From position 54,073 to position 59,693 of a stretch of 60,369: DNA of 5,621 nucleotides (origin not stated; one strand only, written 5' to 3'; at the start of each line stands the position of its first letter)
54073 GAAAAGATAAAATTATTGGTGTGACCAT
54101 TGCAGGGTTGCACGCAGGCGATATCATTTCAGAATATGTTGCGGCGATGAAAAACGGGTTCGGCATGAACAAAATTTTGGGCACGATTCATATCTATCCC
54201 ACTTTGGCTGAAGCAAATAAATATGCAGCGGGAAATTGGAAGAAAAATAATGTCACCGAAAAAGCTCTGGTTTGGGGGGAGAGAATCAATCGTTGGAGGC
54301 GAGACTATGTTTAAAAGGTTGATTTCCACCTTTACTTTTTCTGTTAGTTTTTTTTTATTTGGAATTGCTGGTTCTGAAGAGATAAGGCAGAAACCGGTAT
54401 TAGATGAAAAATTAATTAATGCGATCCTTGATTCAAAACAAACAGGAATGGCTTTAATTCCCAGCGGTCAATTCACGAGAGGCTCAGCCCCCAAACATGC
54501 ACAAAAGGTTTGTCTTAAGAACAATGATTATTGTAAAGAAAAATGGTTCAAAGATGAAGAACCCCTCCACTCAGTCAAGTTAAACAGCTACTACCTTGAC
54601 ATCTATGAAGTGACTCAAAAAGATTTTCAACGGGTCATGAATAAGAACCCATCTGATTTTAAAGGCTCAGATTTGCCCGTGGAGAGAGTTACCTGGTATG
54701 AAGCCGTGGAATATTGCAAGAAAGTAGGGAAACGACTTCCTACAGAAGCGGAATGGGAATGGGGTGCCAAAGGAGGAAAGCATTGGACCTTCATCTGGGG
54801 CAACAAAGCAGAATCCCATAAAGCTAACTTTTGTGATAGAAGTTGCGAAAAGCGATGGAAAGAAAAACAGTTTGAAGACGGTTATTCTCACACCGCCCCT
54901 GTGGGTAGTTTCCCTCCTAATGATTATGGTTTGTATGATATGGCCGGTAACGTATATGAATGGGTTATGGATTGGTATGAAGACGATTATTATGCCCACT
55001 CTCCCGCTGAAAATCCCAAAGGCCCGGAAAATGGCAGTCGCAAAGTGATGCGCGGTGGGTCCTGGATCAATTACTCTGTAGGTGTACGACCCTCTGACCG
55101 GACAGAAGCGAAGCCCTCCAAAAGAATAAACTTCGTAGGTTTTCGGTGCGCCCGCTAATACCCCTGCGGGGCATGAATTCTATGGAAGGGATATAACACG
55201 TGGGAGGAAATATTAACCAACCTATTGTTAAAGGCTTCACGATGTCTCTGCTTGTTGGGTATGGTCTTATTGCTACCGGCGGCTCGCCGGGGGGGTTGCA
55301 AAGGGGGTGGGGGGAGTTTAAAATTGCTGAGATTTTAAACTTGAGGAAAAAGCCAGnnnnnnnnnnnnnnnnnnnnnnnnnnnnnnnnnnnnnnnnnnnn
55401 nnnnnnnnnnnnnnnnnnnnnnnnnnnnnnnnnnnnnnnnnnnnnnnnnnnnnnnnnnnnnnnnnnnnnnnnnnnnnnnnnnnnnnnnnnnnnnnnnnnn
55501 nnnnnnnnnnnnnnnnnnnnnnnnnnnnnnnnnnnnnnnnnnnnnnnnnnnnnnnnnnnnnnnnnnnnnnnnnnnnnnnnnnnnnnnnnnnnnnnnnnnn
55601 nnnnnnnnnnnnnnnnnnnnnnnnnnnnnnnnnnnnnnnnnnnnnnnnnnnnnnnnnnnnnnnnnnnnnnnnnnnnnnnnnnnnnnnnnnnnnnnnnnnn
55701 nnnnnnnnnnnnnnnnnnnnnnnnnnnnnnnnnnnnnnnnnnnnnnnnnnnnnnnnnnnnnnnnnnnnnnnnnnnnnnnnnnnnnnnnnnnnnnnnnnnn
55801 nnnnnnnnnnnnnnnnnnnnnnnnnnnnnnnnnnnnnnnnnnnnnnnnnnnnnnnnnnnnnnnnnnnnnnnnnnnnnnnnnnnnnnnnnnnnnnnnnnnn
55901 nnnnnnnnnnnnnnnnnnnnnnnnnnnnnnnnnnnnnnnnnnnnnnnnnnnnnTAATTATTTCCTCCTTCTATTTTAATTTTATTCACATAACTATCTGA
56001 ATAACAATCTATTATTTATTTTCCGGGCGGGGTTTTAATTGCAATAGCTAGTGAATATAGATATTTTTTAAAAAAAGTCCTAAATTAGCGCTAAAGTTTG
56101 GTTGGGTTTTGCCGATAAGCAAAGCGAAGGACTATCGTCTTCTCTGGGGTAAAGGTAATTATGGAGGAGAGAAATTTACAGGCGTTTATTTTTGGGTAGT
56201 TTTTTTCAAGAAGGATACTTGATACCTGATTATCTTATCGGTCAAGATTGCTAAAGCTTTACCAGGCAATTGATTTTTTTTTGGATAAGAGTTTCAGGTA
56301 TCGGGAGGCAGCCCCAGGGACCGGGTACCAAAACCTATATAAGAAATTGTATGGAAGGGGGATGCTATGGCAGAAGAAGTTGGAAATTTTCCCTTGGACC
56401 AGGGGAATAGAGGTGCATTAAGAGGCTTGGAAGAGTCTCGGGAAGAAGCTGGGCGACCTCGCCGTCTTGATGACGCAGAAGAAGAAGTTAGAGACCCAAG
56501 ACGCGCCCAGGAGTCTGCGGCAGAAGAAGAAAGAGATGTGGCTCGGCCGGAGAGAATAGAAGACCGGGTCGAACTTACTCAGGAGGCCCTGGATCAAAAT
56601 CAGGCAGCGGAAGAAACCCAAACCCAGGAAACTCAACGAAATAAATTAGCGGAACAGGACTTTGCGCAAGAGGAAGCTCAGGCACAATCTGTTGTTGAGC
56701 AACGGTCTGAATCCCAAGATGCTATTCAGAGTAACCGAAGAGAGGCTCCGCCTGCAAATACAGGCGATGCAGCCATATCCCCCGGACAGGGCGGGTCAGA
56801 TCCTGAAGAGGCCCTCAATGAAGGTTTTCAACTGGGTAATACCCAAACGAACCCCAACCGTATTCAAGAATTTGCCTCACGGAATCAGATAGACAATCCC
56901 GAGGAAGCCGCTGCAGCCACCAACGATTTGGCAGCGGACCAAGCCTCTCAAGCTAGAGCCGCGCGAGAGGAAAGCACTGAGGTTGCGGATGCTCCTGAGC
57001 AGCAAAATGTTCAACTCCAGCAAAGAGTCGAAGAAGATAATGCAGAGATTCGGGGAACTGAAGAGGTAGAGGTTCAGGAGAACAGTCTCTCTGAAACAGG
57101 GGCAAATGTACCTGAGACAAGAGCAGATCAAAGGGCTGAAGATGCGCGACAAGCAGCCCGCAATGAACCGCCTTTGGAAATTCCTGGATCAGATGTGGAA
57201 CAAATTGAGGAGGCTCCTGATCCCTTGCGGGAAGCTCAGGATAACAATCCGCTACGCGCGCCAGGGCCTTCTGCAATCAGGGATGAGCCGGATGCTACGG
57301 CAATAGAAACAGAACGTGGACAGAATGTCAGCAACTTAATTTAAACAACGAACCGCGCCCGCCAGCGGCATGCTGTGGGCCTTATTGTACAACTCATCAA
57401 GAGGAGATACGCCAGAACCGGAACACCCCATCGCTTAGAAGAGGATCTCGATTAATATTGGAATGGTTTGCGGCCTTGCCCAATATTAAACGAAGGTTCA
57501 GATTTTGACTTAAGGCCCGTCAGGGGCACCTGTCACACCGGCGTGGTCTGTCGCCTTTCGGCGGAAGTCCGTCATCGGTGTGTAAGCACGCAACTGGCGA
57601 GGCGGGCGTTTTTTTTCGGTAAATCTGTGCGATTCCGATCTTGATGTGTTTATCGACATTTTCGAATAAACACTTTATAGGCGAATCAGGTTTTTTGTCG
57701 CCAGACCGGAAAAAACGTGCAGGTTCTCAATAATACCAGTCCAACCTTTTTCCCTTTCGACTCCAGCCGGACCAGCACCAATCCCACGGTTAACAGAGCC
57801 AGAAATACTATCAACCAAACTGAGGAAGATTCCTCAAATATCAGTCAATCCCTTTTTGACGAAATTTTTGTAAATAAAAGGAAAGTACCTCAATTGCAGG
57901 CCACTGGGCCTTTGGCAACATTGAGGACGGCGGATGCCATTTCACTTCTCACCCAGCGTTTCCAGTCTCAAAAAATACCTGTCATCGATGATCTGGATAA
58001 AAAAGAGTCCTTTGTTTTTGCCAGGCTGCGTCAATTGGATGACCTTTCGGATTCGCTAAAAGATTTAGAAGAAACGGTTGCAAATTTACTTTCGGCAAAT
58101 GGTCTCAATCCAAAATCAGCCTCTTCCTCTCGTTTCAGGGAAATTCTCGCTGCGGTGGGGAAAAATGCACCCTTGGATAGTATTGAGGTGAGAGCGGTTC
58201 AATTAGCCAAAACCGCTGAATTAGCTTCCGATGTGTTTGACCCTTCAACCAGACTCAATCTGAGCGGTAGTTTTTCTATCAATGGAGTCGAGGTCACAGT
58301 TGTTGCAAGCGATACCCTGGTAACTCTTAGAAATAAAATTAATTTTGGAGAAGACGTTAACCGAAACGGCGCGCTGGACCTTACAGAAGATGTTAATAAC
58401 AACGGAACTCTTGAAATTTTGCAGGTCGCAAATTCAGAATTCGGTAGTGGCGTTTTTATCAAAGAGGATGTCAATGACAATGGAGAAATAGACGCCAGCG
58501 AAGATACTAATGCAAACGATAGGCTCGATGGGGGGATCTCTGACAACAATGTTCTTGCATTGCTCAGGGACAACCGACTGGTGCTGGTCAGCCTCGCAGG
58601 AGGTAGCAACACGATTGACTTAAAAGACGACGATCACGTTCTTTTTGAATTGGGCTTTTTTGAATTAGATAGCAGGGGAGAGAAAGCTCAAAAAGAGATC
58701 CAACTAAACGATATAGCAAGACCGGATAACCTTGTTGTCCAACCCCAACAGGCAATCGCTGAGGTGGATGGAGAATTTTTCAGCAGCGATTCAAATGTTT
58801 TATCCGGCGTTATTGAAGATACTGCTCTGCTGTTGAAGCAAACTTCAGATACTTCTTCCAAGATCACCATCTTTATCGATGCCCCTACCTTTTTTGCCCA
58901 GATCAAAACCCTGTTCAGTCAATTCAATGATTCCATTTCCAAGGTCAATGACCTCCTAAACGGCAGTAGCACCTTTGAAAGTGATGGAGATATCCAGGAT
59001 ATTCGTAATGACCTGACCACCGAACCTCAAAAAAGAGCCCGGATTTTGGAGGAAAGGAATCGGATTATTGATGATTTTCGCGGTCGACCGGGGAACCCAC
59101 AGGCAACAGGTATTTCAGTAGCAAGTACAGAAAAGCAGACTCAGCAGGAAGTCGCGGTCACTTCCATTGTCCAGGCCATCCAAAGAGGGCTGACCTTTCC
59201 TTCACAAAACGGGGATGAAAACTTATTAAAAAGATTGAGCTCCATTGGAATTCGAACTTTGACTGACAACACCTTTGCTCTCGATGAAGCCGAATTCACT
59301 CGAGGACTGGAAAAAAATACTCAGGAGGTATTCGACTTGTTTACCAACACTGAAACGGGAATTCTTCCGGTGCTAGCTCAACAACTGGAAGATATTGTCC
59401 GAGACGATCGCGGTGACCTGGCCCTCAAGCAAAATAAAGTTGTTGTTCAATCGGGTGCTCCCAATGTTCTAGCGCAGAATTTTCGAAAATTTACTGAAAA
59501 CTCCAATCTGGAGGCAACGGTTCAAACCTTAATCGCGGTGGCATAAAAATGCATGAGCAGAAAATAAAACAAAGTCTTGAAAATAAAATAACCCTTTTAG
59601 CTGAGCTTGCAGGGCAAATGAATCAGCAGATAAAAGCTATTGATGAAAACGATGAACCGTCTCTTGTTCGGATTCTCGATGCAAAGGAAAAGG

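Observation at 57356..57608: Unassigned ~253-nt multibranch structured element between the acidic gene and fliD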

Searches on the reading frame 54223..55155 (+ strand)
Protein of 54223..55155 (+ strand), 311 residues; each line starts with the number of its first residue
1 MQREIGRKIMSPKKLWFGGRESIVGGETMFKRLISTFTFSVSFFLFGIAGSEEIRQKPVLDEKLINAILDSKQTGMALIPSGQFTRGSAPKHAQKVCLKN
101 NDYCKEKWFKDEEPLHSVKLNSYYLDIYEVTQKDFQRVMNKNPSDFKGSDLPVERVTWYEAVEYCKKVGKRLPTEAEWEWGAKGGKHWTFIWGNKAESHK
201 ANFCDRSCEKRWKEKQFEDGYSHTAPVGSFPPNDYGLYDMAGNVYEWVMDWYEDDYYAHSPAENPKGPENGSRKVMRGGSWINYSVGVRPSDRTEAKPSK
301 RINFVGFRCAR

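Call 17: search_protein_families(library=pfam, proteins=[window:54223-55155:+], max_evalue=0.01)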
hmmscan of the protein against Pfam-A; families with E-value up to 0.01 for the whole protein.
window:54223-55155:+ (311 aa): 1 family
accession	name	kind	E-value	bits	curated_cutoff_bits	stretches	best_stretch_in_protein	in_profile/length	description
PF03781.23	FGE-sulfatase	-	2.3e-60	204.9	23.3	1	74-311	3-255/255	Sulfatase-modifying factor enzyme 1-like domain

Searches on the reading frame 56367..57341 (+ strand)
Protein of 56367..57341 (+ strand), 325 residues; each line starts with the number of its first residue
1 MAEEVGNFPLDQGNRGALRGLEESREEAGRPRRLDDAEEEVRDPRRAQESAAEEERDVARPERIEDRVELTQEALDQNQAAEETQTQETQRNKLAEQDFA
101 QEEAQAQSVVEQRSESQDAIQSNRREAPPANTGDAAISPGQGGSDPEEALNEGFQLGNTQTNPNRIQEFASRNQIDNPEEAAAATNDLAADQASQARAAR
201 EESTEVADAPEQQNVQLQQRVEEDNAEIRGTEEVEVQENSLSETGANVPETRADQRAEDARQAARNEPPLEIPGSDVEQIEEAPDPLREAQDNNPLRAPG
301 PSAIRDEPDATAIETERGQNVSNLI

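Call 17: search_protein_families(library=pfam, proteins=[window:56367-57341:+], max_evalue=0.01)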
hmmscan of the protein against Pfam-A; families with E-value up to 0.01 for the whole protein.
window:56367-57341:+ (325 aa): 0 families

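Call 54: search_protein_families(library=ncbifam, proteins=[window:56367-57341:+], max_evalue=1)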
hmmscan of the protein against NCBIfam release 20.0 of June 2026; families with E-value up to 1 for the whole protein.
window:56367-57341:+ (325 aa): 0 families

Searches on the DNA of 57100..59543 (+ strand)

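Call 6: search_rna_families(source=window, start=57100, end=57900, threshold=evalue, max_evalue=10, show_alignments=3)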
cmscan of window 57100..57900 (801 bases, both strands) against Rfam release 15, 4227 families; matches with E-value up to 10: 3.
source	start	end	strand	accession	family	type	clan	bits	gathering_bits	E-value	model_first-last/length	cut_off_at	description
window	57504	57529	-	RF01108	BMV3_UPD-PK1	Cis-reg;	-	16.7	38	1.9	1-26/26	no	Pseudoknot of upstream pseudoknot domain (UPD) of the 3'UTR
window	57133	57224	-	RF00483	IRES_IGF2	Cis-reg; IRES;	-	14.6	70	1.7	1-121/121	no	Insulin-like growth factor II IRES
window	57355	57440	-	RF02474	GlsR5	Gene; snRNA; snoRNA; CD-box;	-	11.8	100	7.1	1-89/89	no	Small nucleolar RNA GlsR5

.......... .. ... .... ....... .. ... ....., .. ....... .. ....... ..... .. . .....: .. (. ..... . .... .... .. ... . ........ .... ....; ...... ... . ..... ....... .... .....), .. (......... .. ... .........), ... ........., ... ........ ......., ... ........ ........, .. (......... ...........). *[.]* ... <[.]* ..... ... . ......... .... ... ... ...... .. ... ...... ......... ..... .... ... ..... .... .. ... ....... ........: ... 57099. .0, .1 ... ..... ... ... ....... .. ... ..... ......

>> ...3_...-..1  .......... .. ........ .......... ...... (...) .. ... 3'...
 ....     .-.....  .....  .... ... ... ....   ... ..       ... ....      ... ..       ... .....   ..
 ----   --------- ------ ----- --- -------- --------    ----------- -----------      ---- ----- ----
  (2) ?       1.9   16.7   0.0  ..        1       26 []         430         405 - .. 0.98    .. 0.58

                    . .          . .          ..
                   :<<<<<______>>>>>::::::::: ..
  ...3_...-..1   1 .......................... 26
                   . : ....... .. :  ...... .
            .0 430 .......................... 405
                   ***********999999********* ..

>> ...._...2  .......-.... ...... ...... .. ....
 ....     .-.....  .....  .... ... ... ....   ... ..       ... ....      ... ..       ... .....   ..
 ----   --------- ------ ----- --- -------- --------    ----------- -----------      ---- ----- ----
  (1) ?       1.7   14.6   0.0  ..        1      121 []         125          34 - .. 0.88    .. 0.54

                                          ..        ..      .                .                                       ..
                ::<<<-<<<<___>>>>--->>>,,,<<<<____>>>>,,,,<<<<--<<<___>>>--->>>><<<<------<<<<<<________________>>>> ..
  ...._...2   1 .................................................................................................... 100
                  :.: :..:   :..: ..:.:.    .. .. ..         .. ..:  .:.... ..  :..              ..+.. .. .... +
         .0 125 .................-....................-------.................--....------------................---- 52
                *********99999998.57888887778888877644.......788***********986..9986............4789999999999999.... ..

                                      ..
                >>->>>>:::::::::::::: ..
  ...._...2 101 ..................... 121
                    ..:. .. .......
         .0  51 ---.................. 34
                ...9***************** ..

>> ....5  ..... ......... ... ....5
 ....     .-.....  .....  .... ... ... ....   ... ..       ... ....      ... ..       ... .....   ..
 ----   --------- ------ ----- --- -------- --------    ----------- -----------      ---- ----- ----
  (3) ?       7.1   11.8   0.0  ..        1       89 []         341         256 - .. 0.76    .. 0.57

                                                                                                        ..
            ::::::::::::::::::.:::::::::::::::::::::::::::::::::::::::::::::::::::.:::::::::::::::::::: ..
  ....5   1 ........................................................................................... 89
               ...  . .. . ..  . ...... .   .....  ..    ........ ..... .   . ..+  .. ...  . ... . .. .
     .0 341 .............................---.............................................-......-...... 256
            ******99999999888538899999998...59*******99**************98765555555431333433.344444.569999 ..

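Call 62: search_rna_families(sources=[L013, L025, L026, L027, L029], threshold=gathering)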
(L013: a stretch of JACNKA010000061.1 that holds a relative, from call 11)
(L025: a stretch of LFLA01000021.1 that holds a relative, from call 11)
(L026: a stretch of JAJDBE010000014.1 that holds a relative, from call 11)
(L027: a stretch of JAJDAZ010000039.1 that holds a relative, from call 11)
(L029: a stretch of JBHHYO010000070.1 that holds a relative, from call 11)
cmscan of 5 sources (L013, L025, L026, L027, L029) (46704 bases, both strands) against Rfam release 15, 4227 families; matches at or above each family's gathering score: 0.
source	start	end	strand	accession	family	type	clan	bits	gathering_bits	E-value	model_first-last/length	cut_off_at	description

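Call 63: search_rna_families(source=L027, start=3560, end=4010, threshold=evalue, max_evalue=1)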
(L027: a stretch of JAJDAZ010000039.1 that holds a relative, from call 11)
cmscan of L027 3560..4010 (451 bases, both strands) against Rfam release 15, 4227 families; matches with E-value up to 1: 1.
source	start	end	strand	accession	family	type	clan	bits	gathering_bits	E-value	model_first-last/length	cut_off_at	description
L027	3846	3916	+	RF02716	sno_ncR3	Gene; snRNA; snoRNA; CD-box;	-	16.3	88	0.85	1-75/75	no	Small nucleolar RNA ncR3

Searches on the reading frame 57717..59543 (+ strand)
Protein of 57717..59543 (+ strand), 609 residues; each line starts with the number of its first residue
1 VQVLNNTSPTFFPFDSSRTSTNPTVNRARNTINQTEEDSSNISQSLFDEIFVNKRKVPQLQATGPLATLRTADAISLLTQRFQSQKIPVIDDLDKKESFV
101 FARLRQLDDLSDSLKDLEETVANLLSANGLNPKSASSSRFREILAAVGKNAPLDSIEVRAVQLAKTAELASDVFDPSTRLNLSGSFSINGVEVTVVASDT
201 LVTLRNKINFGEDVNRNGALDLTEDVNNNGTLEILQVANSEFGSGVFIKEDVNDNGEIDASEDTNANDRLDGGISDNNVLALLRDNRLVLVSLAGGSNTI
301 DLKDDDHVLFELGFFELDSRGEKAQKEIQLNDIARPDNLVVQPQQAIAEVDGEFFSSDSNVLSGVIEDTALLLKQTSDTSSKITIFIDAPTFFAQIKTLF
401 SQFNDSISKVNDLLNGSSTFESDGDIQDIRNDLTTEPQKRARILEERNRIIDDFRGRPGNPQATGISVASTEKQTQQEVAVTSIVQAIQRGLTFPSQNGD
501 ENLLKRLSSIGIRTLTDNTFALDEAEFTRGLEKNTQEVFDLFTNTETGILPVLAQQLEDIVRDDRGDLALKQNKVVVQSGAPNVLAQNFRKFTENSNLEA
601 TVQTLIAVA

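Call 11: find_related_loci(query=window:57717-59543:+, collection=genome_contigs, flank=4000)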
Query window:57717-59543:+ (609 aa) in genome_contigs; peptide patterns used: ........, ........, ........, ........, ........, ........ (x = any residue, [..] = any of these).
437 stretches matched a pattern; 32 encode a relative of the query (tblastn E <= 1e-3); 32 distinct loci.
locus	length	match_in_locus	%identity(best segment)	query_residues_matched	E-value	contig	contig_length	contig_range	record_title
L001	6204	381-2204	84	3-609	0e+0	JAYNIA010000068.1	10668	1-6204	MAG: Nitrospinota bacterium isolate 139544_COM_vamb_bins.tsv.103 NODE_7552_length_10668_cov_8.892867, whole genome shotg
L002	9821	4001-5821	85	3-609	0e+0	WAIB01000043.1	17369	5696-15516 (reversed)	MAG: Nitrospinota bacterium isolate GoM_MAG_111B NODE_43_length_17369_cov_3.161002, whole genome shotgun sequence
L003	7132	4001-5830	80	1-609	0e+0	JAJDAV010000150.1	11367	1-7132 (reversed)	MAG: Nitrospinaceae bacterium isolate OFTM135 OFTM135_149, whole genome shotgun sequence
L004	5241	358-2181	74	1-609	0e+0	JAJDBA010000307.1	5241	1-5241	MAG: Nitrospinaceae bacterium isolate OFTM251 OFTM251_306, whole genome shotgun sequence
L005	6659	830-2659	73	1-609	0e+0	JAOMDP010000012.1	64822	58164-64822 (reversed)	Nitrospinota bacterium isolate AH-558-C10 AH-558-C10_NODE_12, whole genome shotgun sequence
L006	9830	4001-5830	73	1-609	0e+0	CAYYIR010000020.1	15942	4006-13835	MAG TPA_asm: uncultured Nitrospina sp. isolate SRP077602_co9_56 genome assembly, contig: NODE_4598_length_15942_cov_12.2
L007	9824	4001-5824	72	1-609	0e+0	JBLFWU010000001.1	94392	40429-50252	MAG: Nitrospinales bacterium isolate 3300053785_124 Ga0535658_0000168, whole genome shotgun sequence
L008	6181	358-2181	73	1-609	0e+0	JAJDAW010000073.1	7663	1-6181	MAG: Nitrospinaceae bacterium isolate OFTM142 OFTM142_72, whole genome shotgun sequence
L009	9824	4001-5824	72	1-609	0e+0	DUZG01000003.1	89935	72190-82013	MAG TPA_asm: Nitrospinota bacterium isolate MAG_09705_ntspn_70 Ga0115000_10000062, whole genome shotgun sequence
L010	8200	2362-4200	71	1-609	0e+0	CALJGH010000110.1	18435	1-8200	MAG: uncultured Nitrospinaceae bacterium isolate S2_Bin_METABAT__100_sub_1_1 genome assembly, contig: c_000002780182, wh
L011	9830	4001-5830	71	1-609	0e+0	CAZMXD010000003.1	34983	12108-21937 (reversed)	MAG TPA_asm: uncultured Nitrospina sp. isolate ERP001736_co3_55 genome assembly, contig: NODE_376_length_34983_cov_4.877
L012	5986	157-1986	70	1-609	0e+0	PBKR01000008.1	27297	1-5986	MAG: Nitrosomonadaceae bacterium isolate SP263 119290, whole genome shotgun sequence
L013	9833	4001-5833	59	1-609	0e+0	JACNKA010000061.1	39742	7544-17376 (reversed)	MAG: Nitrospinota bacterium isolate NIOZ-UU48 NIOZ-UU_NODE_1002_length_39742_cov_10.2752, whole genome shotgun sequence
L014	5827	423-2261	59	1-609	0e+0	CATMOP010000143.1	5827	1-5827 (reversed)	MAG: uncultured Nitrospina sp. isolate SRR3967319_bin.10_MetaWRAP_v1.3_MAG genome assembly, contig: ERZ508525.4483, whol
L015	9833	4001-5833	57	1-609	0e+0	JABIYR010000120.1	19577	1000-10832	MAG: Nitrospina sp. isolate SI073_bin146 k141_1174219, whole genome shotgun sequence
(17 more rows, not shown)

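Call 17: search_protein_families(library=pfam, proteins=[window:57717-59543:+], max_evalue=0.01)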
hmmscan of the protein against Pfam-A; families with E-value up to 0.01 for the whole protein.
window:57717-59543:+ (609 aa): 2 families
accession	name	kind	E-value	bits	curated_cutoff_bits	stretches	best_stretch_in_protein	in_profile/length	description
PF07195.17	FliD_C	-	5.2e-13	49.4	25.4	1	344-575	2-195/236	Flagellar hook-associated protein 2 C-terminus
PF02465.23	FliD_N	-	2.9e-05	25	24.8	1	76-166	7-96/97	Flagellar hook-associated protein 2 N-terminus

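Call 54: search_protein_families(library=ncbifam, proteins=[window:57717-59543:+], max_evalue=1)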
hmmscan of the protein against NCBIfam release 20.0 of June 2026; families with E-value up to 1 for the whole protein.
window:57717-59543:+ (609 aa): 2 families
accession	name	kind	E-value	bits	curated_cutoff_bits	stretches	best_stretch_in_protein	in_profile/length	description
NF005188.0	PRK06664.1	equivalog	2.3e-06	26.3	469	2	332-543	379-567/661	flagellar hook-associated protein FliD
NF005833.0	PRK07737.1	equivalog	3.9e-06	26.2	444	2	83-214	23-162/501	flagellar hook-associated protein 2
